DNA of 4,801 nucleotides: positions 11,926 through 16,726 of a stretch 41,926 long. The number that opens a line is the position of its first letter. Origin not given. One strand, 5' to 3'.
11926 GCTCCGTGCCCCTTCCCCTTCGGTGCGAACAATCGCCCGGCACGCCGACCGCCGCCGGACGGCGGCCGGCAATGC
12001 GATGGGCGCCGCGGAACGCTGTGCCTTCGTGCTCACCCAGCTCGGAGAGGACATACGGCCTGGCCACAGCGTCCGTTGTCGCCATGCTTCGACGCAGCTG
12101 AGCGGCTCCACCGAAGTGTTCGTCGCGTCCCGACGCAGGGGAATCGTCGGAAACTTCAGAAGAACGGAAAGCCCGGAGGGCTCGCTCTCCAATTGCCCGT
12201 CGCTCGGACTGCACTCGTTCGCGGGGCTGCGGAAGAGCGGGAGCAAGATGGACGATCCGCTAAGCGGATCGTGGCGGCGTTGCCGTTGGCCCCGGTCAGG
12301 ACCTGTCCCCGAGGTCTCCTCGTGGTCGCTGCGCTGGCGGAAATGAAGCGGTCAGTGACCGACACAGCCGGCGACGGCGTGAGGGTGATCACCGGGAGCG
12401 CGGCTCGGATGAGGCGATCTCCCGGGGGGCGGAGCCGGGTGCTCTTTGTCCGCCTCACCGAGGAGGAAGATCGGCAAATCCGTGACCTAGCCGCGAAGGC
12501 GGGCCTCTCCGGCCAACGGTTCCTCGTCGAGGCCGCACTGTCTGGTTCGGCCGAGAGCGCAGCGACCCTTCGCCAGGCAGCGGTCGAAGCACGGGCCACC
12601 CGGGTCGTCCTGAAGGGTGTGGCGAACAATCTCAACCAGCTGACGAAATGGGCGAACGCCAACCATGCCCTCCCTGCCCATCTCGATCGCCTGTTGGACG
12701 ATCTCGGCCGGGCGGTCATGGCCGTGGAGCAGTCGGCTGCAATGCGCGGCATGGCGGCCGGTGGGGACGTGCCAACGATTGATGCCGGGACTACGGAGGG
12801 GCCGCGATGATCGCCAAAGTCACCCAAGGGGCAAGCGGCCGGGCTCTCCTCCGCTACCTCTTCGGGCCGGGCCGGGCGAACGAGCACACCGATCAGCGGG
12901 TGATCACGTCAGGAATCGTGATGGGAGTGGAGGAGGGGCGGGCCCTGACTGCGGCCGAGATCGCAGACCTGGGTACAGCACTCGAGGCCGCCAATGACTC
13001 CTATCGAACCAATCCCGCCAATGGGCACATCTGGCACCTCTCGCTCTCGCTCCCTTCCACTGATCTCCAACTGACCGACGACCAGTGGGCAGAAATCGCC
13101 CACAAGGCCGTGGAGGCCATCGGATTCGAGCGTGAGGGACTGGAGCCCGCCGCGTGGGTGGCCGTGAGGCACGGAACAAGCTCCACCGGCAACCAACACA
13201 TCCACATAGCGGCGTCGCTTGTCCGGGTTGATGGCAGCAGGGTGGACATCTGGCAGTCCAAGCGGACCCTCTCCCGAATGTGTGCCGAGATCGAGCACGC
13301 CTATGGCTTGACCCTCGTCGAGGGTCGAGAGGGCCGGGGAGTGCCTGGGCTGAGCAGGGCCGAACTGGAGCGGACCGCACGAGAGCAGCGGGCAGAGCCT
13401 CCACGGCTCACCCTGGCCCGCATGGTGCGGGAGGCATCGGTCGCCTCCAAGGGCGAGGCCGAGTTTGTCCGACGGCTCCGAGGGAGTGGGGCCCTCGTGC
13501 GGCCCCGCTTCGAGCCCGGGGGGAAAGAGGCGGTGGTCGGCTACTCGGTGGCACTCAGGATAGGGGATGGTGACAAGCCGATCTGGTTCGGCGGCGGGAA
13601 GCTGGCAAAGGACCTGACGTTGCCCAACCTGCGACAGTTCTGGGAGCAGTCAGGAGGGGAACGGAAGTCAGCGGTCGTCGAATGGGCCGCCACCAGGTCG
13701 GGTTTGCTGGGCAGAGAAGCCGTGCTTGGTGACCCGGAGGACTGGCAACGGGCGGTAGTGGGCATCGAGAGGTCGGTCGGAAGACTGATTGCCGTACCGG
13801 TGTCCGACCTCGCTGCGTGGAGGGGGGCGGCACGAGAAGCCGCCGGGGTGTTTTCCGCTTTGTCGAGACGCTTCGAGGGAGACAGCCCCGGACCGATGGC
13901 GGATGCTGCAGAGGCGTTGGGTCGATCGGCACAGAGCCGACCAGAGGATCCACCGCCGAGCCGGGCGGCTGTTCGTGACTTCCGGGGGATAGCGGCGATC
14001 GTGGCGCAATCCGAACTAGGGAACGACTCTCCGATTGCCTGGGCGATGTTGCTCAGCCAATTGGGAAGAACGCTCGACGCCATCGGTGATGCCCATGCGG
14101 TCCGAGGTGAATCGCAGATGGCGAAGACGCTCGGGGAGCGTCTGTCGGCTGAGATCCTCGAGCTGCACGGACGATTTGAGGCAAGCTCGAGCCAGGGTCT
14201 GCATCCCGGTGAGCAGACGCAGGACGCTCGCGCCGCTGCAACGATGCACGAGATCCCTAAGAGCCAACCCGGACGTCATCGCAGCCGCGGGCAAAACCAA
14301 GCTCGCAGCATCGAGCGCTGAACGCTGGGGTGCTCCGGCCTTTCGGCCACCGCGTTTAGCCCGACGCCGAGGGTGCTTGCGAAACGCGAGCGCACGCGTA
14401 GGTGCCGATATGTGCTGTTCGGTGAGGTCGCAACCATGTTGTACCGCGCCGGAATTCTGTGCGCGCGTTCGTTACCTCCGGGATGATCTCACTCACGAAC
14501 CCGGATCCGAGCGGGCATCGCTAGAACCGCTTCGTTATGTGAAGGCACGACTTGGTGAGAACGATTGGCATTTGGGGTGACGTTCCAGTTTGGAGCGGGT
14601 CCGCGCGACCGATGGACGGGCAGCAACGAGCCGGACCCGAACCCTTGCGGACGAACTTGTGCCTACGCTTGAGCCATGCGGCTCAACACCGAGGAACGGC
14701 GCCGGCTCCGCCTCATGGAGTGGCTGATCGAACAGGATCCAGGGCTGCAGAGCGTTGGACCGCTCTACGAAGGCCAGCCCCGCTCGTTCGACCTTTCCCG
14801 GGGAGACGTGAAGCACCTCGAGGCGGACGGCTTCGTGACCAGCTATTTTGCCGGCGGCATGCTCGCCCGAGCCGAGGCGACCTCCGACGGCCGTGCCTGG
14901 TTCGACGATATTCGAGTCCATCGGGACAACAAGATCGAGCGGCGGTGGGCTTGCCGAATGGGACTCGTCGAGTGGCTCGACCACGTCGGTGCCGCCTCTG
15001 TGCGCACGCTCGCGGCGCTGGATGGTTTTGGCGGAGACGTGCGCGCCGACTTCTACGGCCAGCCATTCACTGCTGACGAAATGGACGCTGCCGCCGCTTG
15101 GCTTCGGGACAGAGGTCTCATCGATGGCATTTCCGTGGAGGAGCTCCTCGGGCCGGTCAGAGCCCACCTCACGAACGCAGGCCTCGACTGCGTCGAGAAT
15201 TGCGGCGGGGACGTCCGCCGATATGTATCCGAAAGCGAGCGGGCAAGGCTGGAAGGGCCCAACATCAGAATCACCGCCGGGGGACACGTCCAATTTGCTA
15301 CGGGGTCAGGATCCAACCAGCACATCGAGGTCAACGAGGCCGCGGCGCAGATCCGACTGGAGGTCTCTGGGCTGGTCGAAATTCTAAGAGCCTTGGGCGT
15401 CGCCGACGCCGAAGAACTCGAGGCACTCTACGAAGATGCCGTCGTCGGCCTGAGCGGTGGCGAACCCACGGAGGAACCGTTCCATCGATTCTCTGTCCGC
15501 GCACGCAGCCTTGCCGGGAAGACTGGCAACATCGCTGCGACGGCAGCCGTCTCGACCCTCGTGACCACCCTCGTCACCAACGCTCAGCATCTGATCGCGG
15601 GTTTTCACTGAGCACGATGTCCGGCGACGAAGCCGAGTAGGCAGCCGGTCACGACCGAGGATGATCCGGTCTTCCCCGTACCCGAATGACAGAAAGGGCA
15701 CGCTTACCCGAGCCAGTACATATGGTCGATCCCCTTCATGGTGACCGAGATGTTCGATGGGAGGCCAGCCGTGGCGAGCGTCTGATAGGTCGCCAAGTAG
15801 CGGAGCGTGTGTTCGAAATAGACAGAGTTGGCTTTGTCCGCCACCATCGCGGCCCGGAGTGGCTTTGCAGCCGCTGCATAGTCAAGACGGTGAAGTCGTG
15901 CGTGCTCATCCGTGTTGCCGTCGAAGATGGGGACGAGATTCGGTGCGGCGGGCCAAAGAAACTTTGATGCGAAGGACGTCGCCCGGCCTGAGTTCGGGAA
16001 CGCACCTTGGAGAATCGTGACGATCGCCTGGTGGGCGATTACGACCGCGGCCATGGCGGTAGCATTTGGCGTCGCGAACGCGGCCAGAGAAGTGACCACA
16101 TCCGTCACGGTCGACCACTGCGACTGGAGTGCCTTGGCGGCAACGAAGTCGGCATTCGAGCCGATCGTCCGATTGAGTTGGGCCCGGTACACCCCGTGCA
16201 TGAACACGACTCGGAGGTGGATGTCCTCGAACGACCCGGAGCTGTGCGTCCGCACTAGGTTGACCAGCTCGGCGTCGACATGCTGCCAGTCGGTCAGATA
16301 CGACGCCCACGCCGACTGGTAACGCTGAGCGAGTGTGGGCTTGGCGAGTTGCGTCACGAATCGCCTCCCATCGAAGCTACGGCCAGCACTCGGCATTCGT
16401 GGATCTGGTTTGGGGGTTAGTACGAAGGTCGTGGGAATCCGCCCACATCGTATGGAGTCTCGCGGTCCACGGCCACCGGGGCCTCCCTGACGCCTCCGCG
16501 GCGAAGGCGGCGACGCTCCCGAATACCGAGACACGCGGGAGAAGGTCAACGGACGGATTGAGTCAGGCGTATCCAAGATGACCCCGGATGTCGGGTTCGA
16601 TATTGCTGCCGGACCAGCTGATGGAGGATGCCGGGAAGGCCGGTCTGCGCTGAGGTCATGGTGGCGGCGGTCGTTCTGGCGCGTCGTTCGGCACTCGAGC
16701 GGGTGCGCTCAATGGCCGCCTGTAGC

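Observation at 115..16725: Six same-orientation copies of an intergenic repeat partition the cargo into single-module cassettes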

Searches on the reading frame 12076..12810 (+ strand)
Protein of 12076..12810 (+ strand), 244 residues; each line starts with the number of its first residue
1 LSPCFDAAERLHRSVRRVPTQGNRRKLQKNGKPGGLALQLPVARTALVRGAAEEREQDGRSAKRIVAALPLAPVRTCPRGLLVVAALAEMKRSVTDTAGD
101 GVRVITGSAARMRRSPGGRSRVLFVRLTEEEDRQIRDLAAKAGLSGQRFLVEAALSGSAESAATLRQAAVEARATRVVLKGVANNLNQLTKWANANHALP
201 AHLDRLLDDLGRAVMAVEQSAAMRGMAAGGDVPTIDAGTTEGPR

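Call 40: search_protein_families(library=pfam, proteins=[window:12076-12810:+], max_evalue=0.01)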
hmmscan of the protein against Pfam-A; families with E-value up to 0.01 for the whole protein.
window:12076-12810:+ (244 aa): 2 families
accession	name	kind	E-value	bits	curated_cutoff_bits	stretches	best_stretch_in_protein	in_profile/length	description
PF21983.2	NikA-like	-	3.1e-11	43.7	27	1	119-192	3-71/72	Mobilization protein NikA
PF05713.17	MobC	-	4.2e-07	30.8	23.2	1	179-207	4-32/45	Bacterial mobilisation protein (MobC)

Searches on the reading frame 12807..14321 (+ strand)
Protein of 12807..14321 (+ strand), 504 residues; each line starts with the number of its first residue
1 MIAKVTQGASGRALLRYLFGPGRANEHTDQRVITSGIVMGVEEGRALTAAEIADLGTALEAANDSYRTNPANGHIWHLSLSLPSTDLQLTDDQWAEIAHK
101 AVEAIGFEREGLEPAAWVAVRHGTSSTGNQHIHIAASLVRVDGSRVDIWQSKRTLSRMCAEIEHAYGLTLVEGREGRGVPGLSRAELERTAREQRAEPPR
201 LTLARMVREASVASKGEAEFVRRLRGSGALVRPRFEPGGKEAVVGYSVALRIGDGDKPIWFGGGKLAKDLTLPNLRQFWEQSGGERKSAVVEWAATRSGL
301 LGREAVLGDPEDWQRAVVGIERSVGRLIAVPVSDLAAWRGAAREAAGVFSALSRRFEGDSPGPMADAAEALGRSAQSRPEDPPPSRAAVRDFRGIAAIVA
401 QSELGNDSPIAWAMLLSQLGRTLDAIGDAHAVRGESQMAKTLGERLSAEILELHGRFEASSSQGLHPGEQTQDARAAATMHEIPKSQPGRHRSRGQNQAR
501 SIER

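Call 13: search_protein_families(library=pfam, proteins=[window:12807-14321:+], max_evalue=0.01)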
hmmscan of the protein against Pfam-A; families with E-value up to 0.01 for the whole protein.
window:12807-14321:+ (504 aa): 1 family
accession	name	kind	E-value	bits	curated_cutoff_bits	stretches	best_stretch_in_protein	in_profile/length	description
PF03432.20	Relaxase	-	3.1e-14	53.8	24.6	1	54-168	22-132/132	MobA/VirD2-like, nuclease domain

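Call 24: find_encoding_contigs(protein=window:12807-14321:+, flank=10000, max_places=6)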
Protein window:12807-14321:+ (504 aa): no gene with exactly this product is on record in the collection.
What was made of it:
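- Tried and rejected: Exact-protein look-up of the relaxase: failed, probably because of a different start-codon call (call 24).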

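Call 49: search_protein_families(library=ncbifam, proteins=[window:12807-14321:+], max_evalue=0.001)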
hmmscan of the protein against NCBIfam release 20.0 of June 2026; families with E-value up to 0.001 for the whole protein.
window:12807-14321:+ (504 aa): 2 families
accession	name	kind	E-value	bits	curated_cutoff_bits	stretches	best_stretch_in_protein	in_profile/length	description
NF041893.1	TraI_MobP_relax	equivalog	2.9e-12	46.3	250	1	1-188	1-172/502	TraI/MobA(P) family conjugative relaxase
NF041325.1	Bacteroid_MobB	subfamily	9.2e-10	38.1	400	1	1-174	1-158/420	conjugal transfer protein MobB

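Call 84: search_dna_similar(query=window:12807-14321:+, collection=plasmids, mode=protein, max_rows=12)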
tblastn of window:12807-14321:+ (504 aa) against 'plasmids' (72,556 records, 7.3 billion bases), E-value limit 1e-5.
Records with a match: 454; places in all: 482; records where one place covers at least 80% of the query: 137.
Best place of each record, by identity: <60% 454.
By first word of the organism name: Streptomyces 68; Arthrobacter 50; Rhodococcus 43; Nostoc 28; Klebsiella 23; Paenarthrobacter 20; Nocardia 18; Aeromonas 15; Enterobacter 13; Tolypothrix 12; and 65 more.
By predicted mobility (MOB-suite, as given by PLSDB): mobilizable 194; non-mobilizable 181; conjugative 79.
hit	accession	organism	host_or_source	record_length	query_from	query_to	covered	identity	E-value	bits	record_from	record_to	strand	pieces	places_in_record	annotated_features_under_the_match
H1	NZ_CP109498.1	Streptomyces sp. NBC_01431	-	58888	1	472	94%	41.6%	7e-91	310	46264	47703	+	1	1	relaxase/mobilization nuclease domain-containing protein | mobC: plasmid mobilization relaxosome protein MobC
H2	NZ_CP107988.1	Streptomyces canus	-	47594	1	459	91%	42.1%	5e-91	311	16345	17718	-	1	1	relaxase/mobilization nuclease domain-containing protein | mobC: plasmid mobilization relaxosome protein MobC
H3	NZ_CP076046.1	Rhodococcus sp. USK10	-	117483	1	490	97%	38.5%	9e-72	255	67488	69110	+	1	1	relaxase/mobilization nuclease domain-containing protein | MobC family plasmid mobilization relaxosome protein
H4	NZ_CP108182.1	Streptomyces sp. NBC_00134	-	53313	1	442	88%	42.4%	1e-91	313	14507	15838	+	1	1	relaxase/mobilization nuclease domain-containing protein | hypothetical protein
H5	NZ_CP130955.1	Rhodococcus opacus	cell culture,Sod-podzolic soil ...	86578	1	454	90%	39.9%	5e-78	273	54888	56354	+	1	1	relaxase/mobilization nuclease domain-containing protein | mobC: plasmid mobilization relaxosome protein MobC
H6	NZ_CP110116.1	Arthrobacter sp. YA7-1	Solanum lycopersicum,Tomato (Solanum ...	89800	1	489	97%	36.9%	3e-75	265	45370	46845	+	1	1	relaxase/mobilization nuclease domain-containing protein | MobC family plasmid mobilization relaxosome protein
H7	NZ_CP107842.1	Streptomyces europaeiscabiei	-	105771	2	439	87%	41.2%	2e-79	277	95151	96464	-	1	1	relaxase/mobilization nuclease domain-containing protein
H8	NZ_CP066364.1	Pseudarthrobacter defluvii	cell culture,sediment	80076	1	450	89%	40.0%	8e-77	270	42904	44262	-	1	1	relaxase/mobilization nuclease domain-containing protein | MobC family plasmid mobilization relaxosome protein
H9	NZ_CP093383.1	Rhodococcus opacus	cell culture,forest soil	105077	1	454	90%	39.6%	4e-76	268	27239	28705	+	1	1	relaxase/mobilization nuclease domain-containing protein | mobC: plasmid mobilization relaxosome protein MobC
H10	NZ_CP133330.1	Rhodococcus sp. DN22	-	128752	1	466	92%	38.6%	2e-77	272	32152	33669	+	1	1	relaxase/mobilization nuclease domain-containing protein | mobC: plasmid mobilization relaxosome protein MobC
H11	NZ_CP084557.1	Arthrobacter sp. FW306-05-C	isolate,terrestrial sediment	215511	1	453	90%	39.4%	4e-78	273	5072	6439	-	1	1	relaxase/mobilization nuclease domain-containing protein | mobC: plasmid mobilization relaxosome protein MobC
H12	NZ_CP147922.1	Rhodococcus qingshengii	sediment,mangrove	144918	1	468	93%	38.0%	1e-80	281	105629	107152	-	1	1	relaxase/mobilization nuclease domain-containing protein | mobC: plasmid mobilization relaxosome protein MobC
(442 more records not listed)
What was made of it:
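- Tried and rejected: Only the relaxase has relatives there, at ~40% identity (call 84).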

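Call 86: find_homologous_proteins(query=window:12807-14321:+, max_evalue=1e-30)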
Query window:12807-14321:+ (504 aa): 627 proteins with E <= 1e-30 among 8000 candidates; the best 120 are listed.
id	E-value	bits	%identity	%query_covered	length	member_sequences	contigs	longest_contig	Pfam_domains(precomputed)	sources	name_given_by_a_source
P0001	1.1e-292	989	90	100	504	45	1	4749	PF03432.21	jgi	jgi:hypothetical protein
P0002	4.8e-286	967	89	100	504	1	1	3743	PF03432.21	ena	-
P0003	2.4e-276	935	85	100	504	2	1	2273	PF03432.21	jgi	jgi:hypothetical protein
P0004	5.5e-272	921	84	100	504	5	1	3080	PF03432.21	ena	-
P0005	6.5e-268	908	84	100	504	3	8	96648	PF03432.21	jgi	jgi:hypothetical protein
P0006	3.7e-258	875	79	100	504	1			PF03432.21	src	-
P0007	4.4e-250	849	78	100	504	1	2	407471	PF03432.21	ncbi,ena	-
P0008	2.1e-249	846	78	100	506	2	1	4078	PF03432.21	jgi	jgi:hypothetical protein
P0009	1.4e-248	844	77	100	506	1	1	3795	PF03432.21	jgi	jgi:hypothetical protein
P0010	1.7e-237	807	73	100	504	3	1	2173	PF03432.21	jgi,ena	-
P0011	3.3e-230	783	73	100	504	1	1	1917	PF03432.21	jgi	jgi:hypothetical protein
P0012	3.2e-228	777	73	100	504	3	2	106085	PF03432.21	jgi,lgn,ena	jgi:hypothetical protein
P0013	1.2e-226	771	72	100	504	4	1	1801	PF03432.21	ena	-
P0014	1.9e-226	771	71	100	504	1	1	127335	PF03432.21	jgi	jgi:hypothetical protein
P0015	7.9e-225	765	71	100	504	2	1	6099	PF03432.21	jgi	jgi:hypothetical protein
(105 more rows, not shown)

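Call 87: find_encoding_contigs(protein=P0005, flank=10000, max_places=2)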
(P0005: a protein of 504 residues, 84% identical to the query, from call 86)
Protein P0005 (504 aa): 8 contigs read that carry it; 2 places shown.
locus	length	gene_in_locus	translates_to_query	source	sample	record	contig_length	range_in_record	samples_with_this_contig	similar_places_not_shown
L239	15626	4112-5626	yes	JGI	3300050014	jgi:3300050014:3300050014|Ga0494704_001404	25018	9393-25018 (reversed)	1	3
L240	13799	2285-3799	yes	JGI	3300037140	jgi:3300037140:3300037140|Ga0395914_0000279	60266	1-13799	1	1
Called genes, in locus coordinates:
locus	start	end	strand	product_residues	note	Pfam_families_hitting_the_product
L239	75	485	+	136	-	PF00436:SSB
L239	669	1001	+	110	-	-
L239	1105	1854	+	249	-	-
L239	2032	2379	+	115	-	PF00436:SSB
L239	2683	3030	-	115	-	-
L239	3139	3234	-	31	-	-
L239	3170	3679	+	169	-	-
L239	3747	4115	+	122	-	PF21983:NikA-like (weak), PF05713:MobC (weak)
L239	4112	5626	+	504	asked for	PF03432:Relaxase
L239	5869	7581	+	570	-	PF13401:AAA_22 (faint), PF05729:NACHT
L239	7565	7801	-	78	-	-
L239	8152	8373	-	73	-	-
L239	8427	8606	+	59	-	-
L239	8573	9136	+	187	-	-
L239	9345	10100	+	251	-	-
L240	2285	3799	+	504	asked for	PF03432:Relaxase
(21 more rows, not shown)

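Call 88: find_encoding_contigs(protein=P0007, flank=10000, max_places=2)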
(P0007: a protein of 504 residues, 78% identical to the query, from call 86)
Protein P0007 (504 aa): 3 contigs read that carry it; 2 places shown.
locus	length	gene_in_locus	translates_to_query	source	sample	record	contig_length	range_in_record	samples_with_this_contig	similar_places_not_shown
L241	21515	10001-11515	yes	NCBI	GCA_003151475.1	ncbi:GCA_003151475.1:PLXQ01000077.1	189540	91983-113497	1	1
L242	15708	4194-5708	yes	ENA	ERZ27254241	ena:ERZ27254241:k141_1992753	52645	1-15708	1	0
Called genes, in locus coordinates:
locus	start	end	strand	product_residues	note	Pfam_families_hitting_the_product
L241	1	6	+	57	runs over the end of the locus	-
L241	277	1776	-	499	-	PF13828:DUF4190, PF02012:BNR (faint)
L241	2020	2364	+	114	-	-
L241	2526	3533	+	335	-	PF10708:DUF2510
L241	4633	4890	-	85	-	PF12728:HTH_17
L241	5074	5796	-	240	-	-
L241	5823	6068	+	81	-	-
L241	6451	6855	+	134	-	PF00436:SSB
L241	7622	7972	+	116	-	PF00436:SSB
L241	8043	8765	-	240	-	-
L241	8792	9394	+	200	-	-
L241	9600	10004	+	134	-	PF21983:NikA-like, PF05713:MobC (weak)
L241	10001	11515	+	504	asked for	PF03432:Relaxase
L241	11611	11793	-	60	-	-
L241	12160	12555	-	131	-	-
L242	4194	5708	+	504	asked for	PF03432:Relaxase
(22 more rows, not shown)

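Call 89: find_encoding_contigs(protein=P0012, flank=10000, max_places=2)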
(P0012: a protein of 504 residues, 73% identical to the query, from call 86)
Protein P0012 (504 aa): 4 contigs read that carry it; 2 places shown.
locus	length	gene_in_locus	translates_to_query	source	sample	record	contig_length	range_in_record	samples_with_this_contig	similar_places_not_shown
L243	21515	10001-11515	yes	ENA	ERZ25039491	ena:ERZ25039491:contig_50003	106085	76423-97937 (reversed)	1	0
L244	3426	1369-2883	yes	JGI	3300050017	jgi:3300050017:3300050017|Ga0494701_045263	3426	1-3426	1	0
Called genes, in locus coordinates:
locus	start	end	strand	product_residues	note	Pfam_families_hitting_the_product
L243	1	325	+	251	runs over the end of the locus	PF08241:Methyltransf_11, PF13649:Methyltransf_25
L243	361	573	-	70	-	-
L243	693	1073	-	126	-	PF14355:Abi_C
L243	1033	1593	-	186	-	-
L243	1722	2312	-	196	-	-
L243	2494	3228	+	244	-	-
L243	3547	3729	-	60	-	-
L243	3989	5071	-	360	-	-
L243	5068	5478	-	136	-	-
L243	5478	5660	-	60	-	-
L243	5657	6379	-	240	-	-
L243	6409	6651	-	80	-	-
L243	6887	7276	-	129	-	-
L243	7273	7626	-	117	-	-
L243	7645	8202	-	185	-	-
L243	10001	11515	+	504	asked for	PF03432:Relaxase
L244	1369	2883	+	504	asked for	PF03432:Relaxase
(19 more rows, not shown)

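Call 90: find_encoding_contigs(protein=P0014, flank=10000, max_places=2)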
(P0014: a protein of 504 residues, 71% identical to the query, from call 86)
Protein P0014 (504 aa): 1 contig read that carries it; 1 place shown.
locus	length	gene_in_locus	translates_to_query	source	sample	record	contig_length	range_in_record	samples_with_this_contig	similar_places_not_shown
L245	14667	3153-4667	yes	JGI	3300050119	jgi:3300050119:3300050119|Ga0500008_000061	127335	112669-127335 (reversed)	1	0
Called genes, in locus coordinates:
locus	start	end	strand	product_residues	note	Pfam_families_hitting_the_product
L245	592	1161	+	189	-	PF00436:SSB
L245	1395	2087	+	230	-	-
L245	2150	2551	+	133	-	PF21983:NikA-like, PF05713:MobC (weak)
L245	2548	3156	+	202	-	PF03432:Relaxase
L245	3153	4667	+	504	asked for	PF03432:Relaxase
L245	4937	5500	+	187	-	PF09851:SHOCT (weak)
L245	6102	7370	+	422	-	-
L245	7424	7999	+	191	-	PF04542:Sigma70_r2 (weak), PF04545:Sigma70_r4, PF08281:Sigma70_r4_2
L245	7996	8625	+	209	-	-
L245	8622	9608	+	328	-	PF18144:SMODS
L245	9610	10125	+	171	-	PF18138:bacHORMA_1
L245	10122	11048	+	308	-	PF00004:AAA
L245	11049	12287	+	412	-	PF13676:TIR_2, PF18145:SAVED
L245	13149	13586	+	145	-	-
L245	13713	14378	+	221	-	PF19827:DUF6308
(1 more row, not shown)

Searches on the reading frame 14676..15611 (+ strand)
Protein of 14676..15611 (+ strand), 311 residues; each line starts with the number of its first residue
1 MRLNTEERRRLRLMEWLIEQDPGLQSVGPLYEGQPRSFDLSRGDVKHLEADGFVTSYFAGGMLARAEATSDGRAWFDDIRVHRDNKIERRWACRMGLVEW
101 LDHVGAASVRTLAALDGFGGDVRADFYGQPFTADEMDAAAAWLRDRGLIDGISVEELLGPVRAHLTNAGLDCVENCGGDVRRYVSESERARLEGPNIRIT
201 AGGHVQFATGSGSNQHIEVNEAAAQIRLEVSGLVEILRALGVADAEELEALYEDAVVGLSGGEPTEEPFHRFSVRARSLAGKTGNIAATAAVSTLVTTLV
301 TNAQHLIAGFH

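Call 13: search_protein_families(library=pfam, proteins=[window:14676-15611:+], max_evalue=0.01)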
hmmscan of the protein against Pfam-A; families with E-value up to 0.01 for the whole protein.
window:14676-15611:+ (311 aa): 0 families

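Call 26: find_encoding_contigs(protein=window:14676-15611:+, flank=10000, max_places=6)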
Protein window:14676-15611:+ (311 aa): 1 contig read that carries it; 1 place shown.
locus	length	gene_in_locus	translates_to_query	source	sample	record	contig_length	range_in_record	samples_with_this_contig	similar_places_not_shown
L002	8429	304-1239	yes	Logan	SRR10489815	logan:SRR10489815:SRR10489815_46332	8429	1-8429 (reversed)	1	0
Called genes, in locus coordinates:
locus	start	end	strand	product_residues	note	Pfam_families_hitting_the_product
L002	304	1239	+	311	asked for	-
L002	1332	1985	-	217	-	-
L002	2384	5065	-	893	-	PF13538:UvrD_C_2 (faint), PF00580:UvrD-helicase, PF13245:AAA_19, PF13604:AAA_30 (faint), PF13361:UvrD_C, PF01396:Zn_ribbon_Top1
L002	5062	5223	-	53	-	-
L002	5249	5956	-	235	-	-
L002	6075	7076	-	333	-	-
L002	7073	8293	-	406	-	PF01555:N6_N4_Mtase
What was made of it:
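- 14676..16576 (.): D-E module: two genes of unknown function, 14676-15611 (+) and 15704-16576 (-, weak DUF6308 match). Logan gene calls (call 26).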

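Call 49: search_protein_families(library=ncbifam, proteins=[window:14676-15611:+], max_evalue=0.001)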
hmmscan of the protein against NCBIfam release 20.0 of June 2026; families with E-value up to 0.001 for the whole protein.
window:14676-15611:+ (311 aa): 1 family
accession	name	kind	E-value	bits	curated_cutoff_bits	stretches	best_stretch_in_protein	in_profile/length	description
NF050184.1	VpaChn25_0724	subfamily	5.5e-05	23.2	65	0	125-174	29-75/88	VpaChn25_0724 family phage protein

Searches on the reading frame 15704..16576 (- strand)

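Call 13: search_protein_families(library=pfam, proteins=[window:15704-16576:-], max_evalue=0.01)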
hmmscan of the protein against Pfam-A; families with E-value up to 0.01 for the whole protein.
window:15704-16576:- (290 aa): 1 family
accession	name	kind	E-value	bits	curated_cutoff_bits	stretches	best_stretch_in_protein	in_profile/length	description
PF19827.4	DUF6308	-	0.0035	17.7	27.3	1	160-250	75-161/193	Family of unknown function (DUF6308)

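Call 49: search_protein_families(library=ncbifam, proteins=[window:15704-16576:-], max_evalue=0.001)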
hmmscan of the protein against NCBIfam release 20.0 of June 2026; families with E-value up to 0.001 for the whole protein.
window:15704-16576:- (290 aa): 0 families
